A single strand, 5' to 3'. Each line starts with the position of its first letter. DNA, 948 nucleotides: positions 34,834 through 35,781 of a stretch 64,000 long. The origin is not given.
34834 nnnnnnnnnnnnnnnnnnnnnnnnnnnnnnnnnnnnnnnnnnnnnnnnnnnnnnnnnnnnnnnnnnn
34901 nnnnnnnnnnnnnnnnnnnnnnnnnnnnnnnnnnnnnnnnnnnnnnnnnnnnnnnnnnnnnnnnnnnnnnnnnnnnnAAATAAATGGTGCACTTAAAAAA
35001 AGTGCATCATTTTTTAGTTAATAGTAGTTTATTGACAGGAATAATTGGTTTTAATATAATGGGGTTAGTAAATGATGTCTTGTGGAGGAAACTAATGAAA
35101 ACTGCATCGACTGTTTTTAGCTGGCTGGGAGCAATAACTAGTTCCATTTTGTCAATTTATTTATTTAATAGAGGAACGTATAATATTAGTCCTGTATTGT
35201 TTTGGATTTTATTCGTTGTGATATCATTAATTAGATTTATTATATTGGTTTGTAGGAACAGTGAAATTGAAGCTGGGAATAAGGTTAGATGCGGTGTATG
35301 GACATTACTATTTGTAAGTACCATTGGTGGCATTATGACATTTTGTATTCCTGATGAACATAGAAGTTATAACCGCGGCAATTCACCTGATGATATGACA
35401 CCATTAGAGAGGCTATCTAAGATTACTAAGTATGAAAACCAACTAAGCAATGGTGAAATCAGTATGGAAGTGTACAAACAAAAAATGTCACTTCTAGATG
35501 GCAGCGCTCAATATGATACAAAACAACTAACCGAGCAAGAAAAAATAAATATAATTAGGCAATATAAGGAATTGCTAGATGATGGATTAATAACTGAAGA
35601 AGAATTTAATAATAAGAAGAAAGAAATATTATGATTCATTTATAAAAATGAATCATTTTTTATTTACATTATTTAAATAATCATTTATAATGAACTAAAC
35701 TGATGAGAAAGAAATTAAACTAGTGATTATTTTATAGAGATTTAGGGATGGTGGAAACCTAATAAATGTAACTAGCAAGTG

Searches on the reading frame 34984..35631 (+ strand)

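Call 53: search_protein_families(library=pfam, proteins=[window:34984-35631:+], max_evalue=0.00001)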
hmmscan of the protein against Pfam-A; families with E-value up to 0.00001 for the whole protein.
window:34984-35631:+ (216 aa): 1 family
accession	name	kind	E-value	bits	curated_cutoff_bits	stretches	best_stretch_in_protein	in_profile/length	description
PF09851.14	SHOCT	-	9.7e-10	38.3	27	1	191-216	3-28/28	Short C-terminal domain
